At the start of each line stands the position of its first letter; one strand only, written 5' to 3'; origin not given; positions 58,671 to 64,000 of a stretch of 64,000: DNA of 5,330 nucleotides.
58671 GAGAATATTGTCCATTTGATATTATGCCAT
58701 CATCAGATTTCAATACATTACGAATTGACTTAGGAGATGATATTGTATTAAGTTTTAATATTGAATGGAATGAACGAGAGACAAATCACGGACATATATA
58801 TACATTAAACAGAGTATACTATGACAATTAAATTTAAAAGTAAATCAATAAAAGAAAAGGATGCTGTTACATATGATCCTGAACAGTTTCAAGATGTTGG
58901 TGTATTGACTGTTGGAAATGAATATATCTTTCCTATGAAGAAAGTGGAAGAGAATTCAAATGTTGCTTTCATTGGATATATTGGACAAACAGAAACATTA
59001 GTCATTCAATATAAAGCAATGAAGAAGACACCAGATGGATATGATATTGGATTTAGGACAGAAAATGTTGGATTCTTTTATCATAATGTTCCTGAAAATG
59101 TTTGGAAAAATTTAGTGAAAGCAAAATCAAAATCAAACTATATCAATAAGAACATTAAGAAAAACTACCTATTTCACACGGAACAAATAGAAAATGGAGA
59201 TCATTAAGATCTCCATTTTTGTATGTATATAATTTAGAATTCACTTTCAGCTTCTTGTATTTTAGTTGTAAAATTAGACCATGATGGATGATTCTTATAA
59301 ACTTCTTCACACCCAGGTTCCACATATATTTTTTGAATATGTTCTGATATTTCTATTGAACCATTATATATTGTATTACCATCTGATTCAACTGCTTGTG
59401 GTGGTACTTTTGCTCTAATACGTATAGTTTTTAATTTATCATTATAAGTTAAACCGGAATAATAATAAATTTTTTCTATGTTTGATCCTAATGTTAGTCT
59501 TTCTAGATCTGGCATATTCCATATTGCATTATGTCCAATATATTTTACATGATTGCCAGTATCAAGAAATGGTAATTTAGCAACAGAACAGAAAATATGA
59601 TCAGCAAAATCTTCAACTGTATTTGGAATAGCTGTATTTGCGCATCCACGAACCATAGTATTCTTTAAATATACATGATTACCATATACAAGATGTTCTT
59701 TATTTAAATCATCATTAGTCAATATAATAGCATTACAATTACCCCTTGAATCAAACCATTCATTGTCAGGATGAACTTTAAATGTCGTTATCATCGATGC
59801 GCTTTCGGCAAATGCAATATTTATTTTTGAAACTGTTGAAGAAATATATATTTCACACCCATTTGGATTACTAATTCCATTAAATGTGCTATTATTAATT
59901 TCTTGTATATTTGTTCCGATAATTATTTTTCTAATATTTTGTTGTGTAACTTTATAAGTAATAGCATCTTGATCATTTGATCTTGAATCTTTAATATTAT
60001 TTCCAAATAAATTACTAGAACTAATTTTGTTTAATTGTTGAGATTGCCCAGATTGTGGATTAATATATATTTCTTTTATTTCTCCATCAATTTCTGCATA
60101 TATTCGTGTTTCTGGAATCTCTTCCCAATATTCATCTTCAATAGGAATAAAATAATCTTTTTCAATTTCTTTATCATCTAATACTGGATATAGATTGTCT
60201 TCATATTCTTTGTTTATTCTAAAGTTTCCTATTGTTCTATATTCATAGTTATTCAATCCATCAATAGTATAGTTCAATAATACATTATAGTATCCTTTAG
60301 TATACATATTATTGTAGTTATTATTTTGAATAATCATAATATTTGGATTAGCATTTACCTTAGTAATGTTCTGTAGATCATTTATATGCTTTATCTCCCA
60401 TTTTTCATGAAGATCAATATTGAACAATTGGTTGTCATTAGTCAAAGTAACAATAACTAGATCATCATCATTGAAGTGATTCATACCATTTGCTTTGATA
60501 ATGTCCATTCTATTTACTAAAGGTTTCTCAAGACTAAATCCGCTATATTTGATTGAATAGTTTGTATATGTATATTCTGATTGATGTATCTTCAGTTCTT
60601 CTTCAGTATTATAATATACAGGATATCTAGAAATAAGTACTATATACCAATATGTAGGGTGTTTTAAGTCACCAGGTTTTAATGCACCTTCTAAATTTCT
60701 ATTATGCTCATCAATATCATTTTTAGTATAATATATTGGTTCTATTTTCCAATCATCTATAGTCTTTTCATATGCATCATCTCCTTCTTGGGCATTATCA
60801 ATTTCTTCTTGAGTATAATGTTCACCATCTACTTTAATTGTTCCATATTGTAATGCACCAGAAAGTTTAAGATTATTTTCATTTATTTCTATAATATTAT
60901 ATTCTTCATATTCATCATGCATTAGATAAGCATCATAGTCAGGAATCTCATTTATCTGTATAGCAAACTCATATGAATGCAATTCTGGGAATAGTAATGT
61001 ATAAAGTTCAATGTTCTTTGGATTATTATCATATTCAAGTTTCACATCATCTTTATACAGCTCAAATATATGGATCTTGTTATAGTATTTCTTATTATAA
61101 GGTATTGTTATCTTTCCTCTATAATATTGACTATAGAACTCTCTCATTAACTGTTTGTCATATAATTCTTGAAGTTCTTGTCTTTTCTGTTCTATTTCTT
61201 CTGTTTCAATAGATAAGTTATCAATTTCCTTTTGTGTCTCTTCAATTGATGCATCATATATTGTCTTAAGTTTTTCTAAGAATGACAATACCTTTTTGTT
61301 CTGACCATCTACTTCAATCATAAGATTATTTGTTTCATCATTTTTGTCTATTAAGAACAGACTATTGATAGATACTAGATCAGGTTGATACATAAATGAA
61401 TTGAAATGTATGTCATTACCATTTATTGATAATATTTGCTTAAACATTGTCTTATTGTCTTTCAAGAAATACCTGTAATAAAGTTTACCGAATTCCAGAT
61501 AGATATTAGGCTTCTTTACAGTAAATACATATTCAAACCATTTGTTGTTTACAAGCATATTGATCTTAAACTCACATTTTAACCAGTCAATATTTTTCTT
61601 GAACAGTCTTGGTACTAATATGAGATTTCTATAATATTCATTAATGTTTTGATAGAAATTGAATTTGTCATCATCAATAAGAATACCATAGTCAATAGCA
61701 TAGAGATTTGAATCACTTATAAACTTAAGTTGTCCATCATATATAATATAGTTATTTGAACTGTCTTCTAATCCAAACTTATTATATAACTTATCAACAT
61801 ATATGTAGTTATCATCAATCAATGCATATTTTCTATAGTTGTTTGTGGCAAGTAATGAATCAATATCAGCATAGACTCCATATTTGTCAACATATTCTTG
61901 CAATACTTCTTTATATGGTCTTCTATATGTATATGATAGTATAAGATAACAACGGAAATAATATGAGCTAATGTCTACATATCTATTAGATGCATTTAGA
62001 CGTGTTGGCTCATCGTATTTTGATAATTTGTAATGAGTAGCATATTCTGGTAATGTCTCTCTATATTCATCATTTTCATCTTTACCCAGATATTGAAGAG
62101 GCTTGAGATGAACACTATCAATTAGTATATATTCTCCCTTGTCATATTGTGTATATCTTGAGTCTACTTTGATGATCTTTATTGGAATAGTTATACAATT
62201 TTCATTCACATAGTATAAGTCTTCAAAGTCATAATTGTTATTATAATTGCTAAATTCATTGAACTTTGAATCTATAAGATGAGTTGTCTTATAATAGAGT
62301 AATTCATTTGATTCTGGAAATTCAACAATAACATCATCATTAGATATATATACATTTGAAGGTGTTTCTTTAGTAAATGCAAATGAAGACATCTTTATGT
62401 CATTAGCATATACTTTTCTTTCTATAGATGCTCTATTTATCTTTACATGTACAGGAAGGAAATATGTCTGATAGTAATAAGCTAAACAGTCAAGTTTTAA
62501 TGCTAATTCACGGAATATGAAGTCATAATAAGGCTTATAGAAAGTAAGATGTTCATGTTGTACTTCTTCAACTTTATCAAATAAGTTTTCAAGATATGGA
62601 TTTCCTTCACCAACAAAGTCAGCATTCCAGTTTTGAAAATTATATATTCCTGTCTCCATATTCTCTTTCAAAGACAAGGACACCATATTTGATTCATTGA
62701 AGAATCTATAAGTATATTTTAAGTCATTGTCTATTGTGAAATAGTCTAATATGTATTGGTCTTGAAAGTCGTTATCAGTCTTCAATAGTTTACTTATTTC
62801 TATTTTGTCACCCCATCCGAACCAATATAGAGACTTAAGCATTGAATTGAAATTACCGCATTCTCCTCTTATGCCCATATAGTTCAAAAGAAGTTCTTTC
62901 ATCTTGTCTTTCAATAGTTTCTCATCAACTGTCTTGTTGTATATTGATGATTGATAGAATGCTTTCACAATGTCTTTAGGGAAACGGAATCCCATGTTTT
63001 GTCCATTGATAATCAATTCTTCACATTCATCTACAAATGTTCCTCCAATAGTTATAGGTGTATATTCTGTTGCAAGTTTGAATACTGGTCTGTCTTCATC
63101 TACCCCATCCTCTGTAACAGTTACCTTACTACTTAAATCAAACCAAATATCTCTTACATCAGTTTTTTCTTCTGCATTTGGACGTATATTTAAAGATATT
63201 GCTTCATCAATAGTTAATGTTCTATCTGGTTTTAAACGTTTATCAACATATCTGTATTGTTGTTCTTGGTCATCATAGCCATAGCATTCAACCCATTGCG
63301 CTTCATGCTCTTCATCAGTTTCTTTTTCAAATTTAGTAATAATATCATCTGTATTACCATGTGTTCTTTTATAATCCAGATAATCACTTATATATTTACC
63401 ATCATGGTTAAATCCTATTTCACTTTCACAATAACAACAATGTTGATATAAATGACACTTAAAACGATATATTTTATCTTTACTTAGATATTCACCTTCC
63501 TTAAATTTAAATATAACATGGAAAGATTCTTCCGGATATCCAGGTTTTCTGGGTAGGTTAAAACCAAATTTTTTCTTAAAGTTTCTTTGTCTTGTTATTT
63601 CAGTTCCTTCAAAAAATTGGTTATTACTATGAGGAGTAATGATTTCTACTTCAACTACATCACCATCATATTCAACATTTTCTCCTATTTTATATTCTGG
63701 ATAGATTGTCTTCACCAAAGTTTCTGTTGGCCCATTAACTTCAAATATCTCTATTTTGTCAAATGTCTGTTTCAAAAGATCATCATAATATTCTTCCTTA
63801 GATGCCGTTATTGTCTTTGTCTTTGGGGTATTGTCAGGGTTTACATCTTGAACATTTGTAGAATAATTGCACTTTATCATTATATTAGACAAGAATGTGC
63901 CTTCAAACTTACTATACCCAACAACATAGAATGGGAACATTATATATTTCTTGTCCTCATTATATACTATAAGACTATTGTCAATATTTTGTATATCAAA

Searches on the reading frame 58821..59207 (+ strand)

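Call 11: search_protein_families(library=phrogs, proteins=[window:58821-59207:+], max_evalue=0.001)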
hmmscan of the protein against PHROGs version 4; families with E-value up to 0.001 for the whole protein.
window:58821-59207:+ (128 aa): 2 families
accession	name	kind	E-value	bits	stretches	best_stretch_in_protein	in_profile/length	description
phrog_3292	-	unknown function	2.4e-07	31.3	1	41-120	110-175/436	-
phrog_8113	-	unknown function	0.00055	21.2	1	49-118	9-77/144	-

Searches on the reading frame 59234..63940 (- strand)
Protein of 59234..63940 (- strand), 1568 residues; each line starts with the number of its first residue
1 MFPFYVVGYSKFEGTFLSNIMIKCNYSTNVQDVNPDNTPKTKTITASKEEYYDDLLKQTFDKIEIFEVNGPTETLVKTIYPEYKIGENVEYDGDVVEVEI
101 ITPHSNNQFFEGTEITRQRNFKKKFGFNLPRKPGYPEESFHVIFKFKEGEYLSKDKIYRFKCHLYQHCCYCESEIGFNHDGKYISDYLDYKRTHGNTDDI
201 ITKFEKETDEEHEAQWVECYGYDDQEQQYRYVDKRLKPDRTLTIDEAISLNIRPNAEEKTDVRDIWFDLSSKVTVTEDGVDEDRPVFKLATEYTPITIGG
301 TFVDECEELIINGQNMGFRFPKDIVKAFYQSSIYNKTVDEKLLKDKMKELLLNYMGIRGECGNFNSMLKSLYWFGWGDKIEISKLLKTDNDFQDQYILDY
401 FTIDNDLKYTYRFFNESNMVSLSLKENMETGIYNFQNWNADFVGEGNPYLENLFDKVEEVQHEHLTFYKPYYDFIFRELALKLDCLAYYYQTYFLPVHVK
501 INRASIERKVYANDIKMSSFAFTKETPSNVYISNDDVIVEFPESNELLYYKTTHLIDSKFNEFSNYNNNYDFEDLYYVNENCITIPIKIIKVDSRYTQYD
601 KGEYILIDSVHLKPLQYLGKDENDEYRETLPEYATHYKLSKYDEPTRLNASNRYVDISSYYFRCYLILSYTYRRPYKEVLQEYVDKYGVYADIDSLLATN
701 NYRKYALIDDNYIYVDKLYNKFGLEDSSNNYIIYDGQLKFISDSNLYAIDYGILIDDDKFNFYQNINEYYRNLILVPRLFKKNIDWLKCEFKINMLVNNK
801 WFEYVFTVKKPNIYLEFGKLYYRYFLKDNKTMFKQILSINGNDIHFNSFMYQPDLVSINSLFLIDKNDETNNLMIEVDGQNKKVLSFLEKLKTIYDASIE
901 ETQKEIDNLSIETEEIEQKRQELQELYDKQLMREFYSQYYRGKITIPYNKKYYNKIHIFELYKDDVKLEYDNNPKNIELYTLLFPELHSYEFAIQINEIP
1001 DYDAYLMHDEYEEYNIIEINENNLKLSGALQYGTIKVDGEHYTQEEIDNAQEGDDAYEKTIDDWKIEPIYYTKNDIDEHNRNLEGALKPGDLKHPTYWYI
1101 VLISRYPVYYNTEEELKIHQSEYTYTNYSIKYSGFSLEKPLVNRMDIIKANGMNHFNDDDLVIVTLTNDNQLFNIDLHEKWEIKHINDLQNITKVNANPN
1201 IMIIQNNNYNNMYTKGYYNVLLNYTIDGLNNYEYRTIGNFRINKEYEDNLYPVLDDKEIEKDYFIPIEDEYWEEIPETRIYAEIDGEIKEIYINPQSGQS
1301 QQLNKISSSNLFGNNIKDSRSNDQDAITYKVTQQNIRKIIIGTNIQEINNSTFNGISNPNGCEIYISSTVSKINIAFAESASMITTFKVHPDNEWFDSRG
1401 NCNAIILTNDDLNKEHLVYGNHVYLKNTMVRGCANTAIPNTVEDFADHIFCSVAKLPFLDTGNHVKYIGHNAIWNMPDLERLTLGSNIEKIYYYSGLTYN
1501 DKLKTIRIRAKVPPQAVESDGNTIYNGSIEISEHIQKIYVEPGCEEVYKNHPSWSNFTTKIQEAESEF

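Call 5: search_protein_families(library=pfam, proteins=[window:59234-63940:-], max_evalue=0.01)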
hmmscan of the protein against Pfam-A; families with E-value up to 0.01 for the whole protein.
window:59234-63940:- (1568 aa): 0 families

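Call 6: search_protein_families(library=phrogs, proteins=[window:59234-63940:-], max_evalue=0.001)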
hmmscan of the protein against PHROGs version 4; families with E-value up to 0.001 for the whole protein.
window:59234-63940:- (1568 aa): 0 families

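Call 85: search_solved_structures(query=window:59234-63940:-, max_evalue=0.01)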
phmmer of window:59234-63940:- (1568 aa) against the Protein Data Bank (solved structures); distinct sequences matched with E-value up to 0.01: 0.
